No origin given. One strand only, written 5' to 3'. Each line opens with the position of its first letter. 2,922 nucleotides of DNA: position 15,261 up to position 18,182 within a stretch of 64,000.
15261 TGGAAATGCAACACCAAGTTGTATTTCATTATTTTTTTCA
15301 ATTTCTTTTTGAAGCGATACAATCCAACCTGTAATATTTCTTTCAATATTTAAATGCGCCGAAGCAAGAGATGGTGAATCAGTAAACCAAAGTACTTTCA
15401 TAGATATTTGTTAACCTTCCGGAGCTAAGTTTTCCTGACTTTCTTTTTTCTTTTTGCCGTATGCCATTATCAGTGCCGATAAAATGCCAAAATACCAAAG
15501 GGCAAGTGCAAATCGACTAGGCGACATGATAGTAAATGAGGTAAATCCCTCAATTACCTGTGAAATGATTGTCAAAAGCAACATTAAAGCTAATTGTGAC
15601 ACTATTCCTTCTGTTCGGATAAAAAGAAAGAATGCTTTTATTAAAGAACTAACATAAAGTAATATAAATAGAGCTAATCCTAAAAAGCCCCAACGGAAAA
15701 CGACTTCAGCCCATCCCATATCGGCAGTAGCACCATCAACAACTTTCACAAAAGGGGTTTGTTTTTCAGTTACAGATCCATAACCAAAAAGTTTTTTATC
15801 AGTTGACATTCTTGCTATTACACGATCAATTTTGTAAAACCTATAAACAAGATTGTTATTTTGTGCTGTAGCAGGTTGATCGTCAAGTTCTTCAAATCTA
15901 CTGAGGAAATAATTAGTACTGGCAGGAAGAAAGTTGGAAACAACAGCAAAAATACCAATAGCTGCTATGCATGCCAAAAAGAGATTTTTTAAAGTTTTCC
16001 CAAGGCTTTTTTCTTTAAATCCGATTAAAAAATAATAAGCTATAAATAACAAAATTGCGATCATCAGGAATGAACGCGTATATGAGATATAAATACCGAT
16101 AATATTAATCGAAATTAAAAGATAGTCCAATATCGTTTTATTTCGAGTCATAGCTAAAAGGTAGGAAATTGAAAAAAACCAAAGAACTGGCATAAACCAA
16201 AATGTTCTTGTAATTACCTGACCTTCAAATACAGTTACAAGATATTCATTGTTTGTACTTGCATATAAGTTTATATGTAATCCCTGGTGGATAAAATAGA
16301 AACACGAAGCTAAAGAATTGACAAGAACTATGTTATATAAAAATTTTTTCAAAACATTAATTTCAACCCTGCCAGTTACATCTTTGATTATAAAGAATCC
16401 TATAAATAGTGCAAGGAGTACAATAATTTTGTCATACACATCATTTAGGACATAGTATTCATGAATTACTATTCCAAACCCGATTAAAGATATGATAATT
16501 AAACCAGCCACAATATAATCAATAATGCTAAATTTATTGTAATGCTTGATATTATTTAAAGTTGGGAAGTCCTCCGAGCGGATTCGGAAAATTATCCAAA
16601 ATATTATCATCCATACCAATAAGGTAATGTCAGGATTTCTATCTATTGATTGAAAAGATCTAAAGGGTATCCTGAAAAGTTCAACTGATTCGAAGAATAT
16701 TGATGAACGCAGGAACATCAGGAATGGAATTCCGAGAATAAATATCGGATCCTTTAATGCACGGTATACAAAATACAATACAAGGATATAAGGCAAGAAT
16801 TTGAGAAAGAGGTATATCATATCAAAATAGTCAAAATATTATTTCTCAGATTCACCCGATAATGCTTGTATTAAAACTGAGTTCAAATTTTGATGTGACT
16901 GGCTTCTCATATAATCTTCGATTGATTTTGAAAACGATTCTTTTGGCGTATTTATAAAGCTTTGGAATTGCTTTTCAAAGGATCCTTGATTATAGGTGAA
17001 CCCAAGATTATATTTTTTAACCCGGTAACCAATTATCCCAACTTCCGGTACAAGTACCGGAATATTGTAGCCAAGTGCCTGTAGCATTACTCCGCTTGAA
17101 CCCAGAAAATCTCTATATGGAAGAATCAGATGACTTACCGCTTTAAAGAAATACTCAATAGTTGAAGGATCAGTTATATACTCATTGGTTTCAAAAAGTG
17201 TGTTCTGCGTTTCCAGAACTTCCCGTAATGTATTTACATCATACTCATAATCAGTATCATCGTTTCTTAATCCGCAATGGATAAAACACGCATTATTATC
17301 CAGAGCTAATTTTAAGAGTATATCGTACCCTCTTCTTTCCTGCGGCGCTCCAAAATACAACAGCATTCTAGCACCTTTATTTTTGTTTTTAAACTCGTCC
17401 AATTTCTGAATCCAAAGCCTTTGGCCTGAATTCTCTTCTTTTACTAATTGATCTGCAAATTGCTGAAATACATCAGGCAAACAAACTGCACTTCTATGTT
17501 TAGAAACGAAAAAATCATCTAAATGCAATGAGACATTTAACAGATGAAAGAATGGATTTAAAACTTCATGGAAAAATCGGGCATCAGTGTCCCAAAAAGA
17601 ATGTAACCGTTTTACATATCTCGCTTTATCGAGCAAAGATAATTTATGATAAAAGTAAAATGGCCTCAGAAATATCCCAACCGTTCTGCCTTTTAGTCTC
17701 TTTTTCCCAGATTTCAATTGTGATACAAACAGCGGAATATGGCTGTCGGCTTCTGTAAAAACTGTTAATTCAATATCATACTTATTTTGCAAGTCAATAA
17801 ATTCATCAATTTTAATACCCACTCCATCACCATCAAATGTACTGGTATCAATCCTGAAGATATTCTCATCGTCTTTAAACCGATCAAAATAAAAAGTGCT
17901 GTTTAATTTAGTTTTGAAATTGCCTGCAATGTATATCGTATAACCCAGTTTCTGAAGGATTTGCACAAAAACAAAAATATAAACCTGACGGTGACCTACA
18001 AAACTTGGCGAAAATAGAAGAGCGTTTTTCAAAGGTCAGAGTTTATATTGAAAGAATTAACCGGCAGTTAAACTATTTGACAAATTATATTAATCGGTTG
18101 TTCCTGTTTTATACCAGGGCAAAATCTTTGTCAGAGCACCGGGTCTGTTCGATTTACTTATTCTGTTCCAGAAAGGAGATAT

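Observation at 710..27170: A 21-gene, single-strand glycan locus combining parts of different export routes, with no flippase or initiating transferase in view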

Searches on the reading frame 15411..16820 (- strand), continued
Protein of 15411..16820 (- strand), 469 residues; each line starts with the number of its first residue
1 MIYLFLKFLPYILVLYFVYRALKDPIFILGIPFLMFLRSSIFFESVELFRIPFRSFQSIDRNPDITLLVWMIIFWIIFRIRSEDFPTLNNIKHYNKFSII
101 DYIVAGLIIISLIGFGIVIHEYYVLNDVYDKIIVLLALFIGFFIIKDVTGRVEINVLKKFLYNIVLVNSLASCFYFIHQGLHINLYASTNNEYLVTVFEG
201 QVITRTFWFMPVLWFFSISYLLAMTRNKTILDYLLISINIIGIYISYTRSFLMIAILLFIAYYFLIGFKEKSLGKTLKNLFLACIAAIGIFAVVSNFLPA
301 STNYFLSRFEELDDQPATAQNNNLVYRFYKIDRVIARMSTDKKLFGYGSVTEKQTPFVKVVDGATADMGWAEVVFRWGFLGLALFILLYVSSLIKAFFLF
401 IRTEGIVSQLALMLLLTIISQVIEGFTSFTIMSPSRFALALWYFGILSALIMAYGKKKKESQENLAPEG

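Call 67: find_encoding_contigs(protein=P0053, flank=10000, max_places=1)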
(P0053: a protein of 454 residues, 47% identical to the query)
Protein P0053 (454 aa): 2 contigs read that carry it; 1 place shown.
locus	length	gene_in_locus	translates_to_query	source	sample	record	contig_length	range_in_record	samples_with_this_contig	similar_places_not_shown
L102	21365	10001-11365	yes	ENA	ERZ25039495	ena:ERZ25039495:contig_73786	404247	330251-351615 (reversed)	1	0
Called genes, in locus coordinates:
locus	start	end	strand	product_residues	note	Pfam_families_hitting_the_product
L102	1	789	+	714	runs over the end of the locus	PF07676:PD40, PF00801:PKD, PF18911:PKD_4, PF00691:OmpA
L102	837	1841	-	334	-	-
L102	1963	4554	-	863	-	PF22842:Pel9A-like_beta_helix, PF13229:Beta_helix (faint), PF13753:SWM_repeat, PF00754:F5_F8_type_C, PF22633:F5_F8_type_C_2 (faint), PF18962:Por_Secre_tail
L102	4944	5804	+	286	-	PF01061:ABC2_membrane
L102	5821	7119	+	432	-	PF00005:ABC_tran, PF14524:Wzt_C (weak)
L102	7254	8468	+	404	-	-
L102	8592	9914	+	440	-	PF00534:Glycos_transf_1, PF13692:Glyco_trans_1_4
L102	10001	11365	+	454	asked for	-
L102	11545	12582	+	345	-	PF01073:3Beta_HSD, PF01370:Epimerase, PF02719:Polysacc_synt_2, PF04321:RmlD_sub_bind (weak), PF05368:NmrA, PF13460:NAD_binding_10, PF16363:GDP_Man_Dehyd, PF08485:Polysacc_syn_2C, +1 more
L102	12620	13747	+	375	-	PF01370:Epimerase, PF14667:Polysacc_synt_C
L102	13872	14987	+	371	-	PF02350:Epimerase_2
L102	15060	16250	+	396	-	PF00534:Glycos_transf_1, PF13692:Glyco_trans_1_4, PF13524:Glyco_trans_1_2 (faint)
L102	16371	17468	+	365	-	PF13439:Glyco_transf_4, PF13579:Glyco_trans_4_4 (weak), PF00534:Glycos_transf_1, PF13692:Glyco_trans_1_4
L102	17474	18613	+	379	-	PF13579:Glyco_trans_4_4 (weak), PF00534:Glycos_transf_1, PF13692:Glyco_trans_1_4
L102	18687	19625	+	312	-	PF24793:GINT1_N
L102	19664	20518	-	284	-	-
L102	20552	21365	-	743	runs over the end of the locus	PF22842:Pel9A-like_beta_helix, PF13229:Beta_helix (faint), PF13753:SWM_repeat, PF18962:Por_Secre_tail (weak)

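Call 68: find_encoding_contigs(protein=P0116, flank=10000, max_places=1)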
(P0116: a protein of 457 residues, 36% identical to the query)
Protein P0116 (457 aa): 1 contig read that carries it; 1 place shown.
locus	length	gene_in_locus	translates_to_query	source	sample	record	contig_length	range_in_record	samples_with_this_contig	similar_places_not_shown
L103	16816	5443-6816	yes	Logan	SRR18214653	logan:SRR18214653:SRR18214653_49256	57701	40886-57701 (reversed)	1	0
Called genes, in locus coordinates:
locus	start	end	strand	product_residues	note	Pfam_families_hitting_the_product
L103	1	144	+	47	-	?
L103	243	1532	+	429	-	PF00005:ABC_tran, PF13304:AAA_21 (faint), PF14524:Wzt_C (weak)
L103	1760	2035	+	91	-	-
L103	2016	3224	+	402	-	PF09587:PGA_cap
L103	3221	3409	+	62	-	PF12142:PPO1_DWL (faint)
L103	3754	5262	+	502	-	-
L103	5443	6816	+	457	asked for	-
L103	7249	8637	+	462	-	-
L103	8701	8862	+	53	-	-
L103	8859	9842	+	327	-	PF01073:3Beta_HSD, PF01370:Epimerase, PF02719:Polysacc_synt_2 (weak), PF04321:RmlD_sub_bind, PF16363:GDP_Man_Dehyd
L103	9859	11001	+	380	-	PF01041:DegT_DnrJ_EryC1, PF01212:Beta_elim_lyase (weak)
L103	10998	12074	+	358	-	-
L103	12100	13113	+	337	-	-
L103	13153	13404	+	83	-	PF00534:Glycos_transf_1, PF13692:Glyco_trans_1_4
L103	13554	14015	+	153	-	-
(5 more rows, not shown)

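Call 69: find_encoding_contigs(protein=P0083, flank=10000, max_places=1)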
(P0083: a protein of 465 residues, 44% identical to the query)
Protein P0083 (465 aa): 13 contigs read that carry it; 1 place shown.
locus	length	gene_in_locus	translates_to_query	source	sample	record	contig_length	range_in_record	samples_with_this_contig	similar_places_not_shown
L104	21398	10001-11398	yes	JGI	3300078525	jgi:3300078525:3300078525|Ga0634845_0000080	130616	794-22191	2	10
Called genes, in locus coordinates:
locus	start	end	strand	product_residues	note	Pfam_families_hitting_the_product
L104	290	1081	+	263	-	PF02563:Poly_export, PF10531:SLBB (weak), PF22461:SLBB_2 (weak)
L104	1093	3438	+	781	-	PF02706:Wzz, PF13807:GNVR, PF01656:CbiA, PF10609:ParA, PF13614:AAA_31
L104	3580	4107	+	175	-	PF02357:NusG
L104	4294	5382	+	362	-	PF01370:Epimerase, PF04321:RmlD_sub_bind (weak), PF16363:GDP_Man_Dehyd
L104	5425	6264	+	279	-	PF01061:ABC2_membrane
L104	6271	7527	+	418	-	PF00005:ABC_tran, PF13304:AAA_21 (faint)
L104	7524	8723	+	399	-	PF00534:Glycos_transf_1, PF13692:Glyco_trans_1_4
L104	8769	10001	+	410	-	-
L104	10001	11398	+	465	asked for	-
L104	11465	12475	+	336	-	PF01522:Polysacc_deac_1, PF03065:Glyco_hydro_57 (weak)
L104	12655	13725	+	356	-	-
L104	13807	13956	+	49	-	-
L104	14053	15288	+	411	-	PF00534:Glycos_transf_1, PF13692:Glyco_trans_1_4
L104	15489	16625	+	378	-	PF00106:adh_short (faint), PF01073:3Beta_HSD, PF01370:Epimerase, PF02719:Polysacc_synt_2 (weak), PF07993:NAD_binding_4, PF16363:GDP_Man_Dehyd, PF01370:Epimerase, PF16363:GDP_Man_Dehyd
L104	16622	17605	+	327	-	-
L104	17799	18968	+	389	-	PF00534:Glycos_transf_1, PF13692:Glyco_trans_1_4, PF13524:Glyco_trans_1_2 (weak)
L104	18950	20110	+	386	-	PF09587:PGA_cap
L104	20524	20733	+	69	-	-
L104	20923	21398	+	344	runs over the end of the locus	PF08443:RimK (faint)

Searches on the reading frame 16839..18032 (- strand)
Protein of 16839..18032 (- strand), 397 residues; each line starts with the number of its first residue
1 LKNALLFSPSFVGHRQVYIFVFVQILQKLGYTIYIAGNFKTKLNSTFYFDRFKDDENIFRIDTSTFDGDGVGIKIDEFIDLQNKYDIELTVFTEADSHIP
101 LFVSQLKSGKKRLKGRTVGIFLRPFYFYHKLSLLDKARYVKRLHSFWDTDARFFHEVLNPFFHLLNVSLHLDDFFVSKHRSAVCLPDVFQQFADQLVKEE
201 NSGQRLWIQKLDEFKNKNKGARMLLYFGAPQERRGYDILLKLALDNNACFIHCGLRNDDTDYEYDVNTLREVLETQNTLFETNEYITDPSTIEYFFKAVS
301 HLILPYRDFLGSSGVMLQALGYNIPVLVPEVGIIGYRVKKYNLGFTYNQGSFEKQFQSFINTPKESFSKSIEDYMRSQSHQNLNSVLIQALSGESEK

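Call 4: search_protein_families(library=pfam, proteins=[window:16839-18032:-], max_evalue=0.01)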
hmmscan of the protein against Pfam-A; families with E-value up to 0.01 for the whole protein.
window:16839-18032:- (397 aa): 0 families

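Call 9: search_protein_families(library=ncbifam, proteins=[window:16839-18032:-], max_evalue=0.01)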
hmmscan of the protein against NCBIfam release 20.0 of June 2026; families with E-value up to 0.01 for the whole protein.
window:16839-18032:- (397 aa): 0 families

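Call 26: search_protein_families(library=pfam, proteins=[window:16839-18032:-], max_evalue=10)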
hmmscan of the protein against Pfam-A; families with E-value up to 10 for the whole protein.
window:16839-18032:- (397 aa): 0 families
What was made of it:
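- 16839..18032 (-): u397: divergent GT-B (GT4-like) glycosyltransferase, conserved partner of the next gene. No Pfam or NCBIfam hit (calls 4, 9, 26).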

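Call 34: find_homologous_proteins(query=window:16839-18032:-, max_evalue=0.001)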
Query window:16839-18032:- (397 aa): 281 proteins with E <= 0.001 among 3639 candidates; the best 120 are listed.
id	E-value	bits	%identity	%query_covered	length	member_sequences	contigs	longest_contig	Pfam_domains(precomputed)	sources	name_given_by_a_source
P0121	3.3e-251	851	94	100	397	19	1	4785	-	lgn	-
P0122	1.5e-239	813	89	100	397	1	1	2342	-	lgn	-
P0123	3.4e-198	677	76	99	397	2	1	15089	-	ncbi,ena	-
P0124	4.3e-179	614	69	99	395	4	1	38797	-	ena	-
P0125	3.2e-168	578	67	99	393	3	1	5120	-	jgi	jgi:hypothetical protein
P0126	3.7e-165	568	64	99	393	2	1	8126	-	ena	-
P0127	8.9e-163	560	65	97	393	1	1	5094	-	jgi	jgi:hypothetical protein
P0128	2.0e-159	549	63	98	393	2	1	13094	-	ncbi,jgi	jgi:hypothetical protein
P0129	3.3e-158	545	63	98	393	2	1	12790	-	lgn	-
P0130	4.2e-158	545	61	98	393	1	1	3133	-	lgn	-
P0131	4.1e-157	541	61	99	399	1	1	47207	-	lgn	-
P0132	1.1e-156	540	63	97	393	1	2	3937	-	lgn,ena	-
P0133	6.0e-156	537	60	99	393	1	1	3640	-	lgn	-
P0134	8.8e-154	530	59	99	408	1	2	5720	-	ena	-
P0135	3.2e-153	529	58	98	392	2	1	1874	-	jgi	-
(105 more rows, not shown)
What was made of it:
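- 16839..18032 (-): 281 homologues, the 120 listed all at 49% identity or more (call 34).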

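Call 48: search_solved_structures(query=A1, max_evalue=10)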
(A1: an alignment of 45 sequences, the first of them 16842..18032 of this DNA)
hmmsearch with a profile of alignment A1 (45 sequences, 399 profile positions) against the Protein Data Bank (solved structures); distinct sequences matched with E-value up to 10: 0.

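Call 55: predict_structure(alignment_id=A1)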
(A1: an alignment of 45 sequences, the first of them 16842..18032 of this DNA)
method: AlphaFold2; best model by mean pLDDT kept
length: 397 residues; sequences in the alignment: 45
mean_pLDDT: 93.3   pTM: 0.89
mean pLDDT of the five models: 93.3, 92.5, 92.3, 91.2, 90.8
residues with pLDDT >= 90: 330; 70-90: 63; 50-70: 2; < 50: 2
segments of 3 or more residues with pLDDT < 50: none
pLDDT, mean of each block of 10 residues (from residue 1): 92 89 96 95 85 92 93 95 97 95 89 94 88 91 93 94 96 94 93 87 95 97 95 94 98 87 93 98 92 97 95 94 98 96 96 97 98 95 95 66
secondary structure, 60 per line:
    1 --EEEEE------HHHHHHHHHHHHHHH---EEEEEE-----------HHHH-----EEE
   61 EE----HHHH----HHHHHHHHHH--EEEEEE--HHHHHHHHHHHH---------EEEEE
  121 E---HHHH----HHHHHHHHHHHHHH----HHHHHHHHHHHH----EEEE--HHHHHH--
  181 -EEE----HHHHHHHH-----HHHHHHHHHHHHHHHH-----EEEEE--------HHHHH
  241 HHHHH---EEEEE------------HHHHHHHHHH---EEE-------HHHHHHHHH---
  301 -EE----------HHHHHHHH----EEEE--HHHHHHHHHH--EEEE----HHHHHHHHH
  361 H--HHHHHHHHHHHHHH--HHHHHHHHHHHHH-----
elements in order: E3-7 H14-28 E32-37 H49-52 E58-62 H67-70 H75-84 E87-92 H95-106 E116-121 H125-128 H133-146 H151-162 E167-170 H173-178 E182-184 H189-196 H202-217 E223-227 H236-245 E249-253 H266-275 E279-281 H289-297 H314-321 E326-329 H332-341 E344-347 H352-361 H364-377 H380-392
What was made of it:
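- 16839..18032 (-): AF2 pLDDT 93 (call 55).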

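Call 59: fold_search(model_id=the predicted structure, library=pdb)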
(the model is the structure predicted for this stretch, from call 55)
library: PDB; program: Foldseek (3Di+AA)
matches with E <= 10: 1745; with E <= 0.001: 242
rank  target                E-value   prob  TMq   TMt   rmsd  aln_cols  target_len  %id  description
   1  7mi0                  5.3e-10  1.00  0.59  0.61   6.3       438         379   12  Crystal Structure of Glycosyltransferase from Rickettsia africae ESF-5 (released 2021-04-28)
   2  8vrf_B                6.7e-10  1.00  0.49  0.44   9.2       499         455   10  Sucrose-phosphate synthase-like protein from Leishmania major (released 2025-08-13)
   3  5d00_B                8.5e-10  1.00  0.55  0.59   6.9       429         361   11  Crystal structure of BshA from B. subtilis complexed with N-acetylglucosaminyl-malate and UMP (released 2016-09-07)
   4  5d01_B                1.0e-09  1.00  0.54  0.58   7.0       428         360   10  Crystal structure of BshA from B. subtilis complexed with N-acetylglucosaminyl-malate (released 2016-09-07)
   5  3l01_A                1.5e-09  1.00  0.53  0.50   8.4       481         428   14  Crystal structure of monomeric glycogen synthase from Pyrococcus abyssi (released 2010-12-29)
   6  3mbo_C                1.6e-09  1.00  0.54  0.57   6.8       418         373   11  Crystal Structure of the Glycosyltransferase BaBshA bound with UDP and L-malate (released 2010-09-29)
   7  5d01_A                2.6e-09  1.00  0.54  0.58   7.0       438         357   11  Crystal structure of BshA from B. subtilis complexed with N-acetylglucosaminyl-malate (released 2016-09-07)
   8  6kih_B                3.5e-09  1.00  0.50  0.50   8.3       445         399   10  Sucrose-phosphate synthase (tll1590) from Thermosynechococcus elongatus (released 2020-05-27)
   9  5d00_A                4.2e-09  1.00  0.53  0.57   7.1       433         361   12  Crystal structure of BshA from B. subtilis complexed with N-acetylglucosaminyl-malate and UMP (released 2016-09-07)
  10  8b5s_B                4.4e-09  1.00  0.53  0.57   7.6       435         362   13  Crystal Structure of P. aeruginosa WaaG in complex with UDP-glucose (released 2023-10-04)
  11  6d9t                  5.3e-09  1.00  0.47  0.49   8.6       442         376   11  BshA from Staphylococcus aureus complexed with UDP (released 2019-05-08)
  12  9dcm_C                6.3e-09  1.00  0.36  0.32  12.6       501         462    9  Sucrose-phosphate synthase from Leishmania major (released 2025-10-29)
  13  3mbo_A                6.7e-09  1.00  0.57  0.60   6.6       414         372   12  Crystal Structure of the Glycosyltransferase BaBshA bound with UDP and L-malate (released 2010-09-29)
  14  6kih_A                9.6e-09  1.00  0.57  0.56   7.1       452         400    8  Sucrose-phosphate synthase (tll1590) from Thermosynechococcus elongatus (released 2020-05-27)
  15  6tvp_B                1.1e-08  1.00  0.51  0.52   8.1       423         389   10  Structure of Mycobacterium smegmatis alpha-maltose-1-phosphate synthase GlgM (released 2020-04-22)
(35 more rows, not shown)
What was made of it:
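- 16839..18032 (-): Foldseek hits to GT4 enzymes 7mi0, BshA, WaaG and PimA (call 59).
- Checked: (ii) The 'unknown' 397-aa ORF is a GT-B glycosyltransferase (AF2 pLDDT 93; Foldseek hits to GT4 enzymes at E about 1e-9; calls 55, 59).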

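Call 88: search_protein_representatives(protein=window:16842-18032:-)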
Query: 397 residues. Proteins with E-value up to 0.001 (for the whole library): 949; up to 1e-10: 166; up to 1e-30: 62. The best 150 are listed.
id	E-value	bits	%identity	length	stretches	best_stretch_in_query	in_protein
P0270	5.6e-117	407.5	50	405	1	1-391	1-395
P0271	3.8e-88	312.6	43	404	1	1-387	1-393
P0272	2.6e-83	296.7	53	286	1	122-390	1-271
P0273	2.9e-80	286.6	38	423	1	1-394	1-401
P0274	2.6e-77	276.9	39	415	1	3-394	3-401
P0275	2.4e-73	263.9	37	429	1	3-394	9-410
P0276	6.5e-64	232.8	35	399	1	13-382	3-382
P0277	1.0e-63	232.1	34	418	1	3-386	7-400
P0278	2.3e-61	224.4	34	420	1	4-390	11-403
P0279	5.8e-60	219.8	36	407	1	1-383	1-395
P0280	8.9e-60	219.2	36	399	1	1-392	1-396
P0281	3.0e-57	210.9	36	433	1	4-353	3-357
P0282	3.6e-56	207.3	37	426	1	13-395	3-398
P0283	8.4e-56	206.1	49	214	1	188-394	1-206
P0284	2.5e-54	201.3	35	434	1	4-356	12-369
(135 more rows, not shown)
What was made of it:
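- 16839..18032 (-): 62 cluster representatives at E<=1e-30 (call 88).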
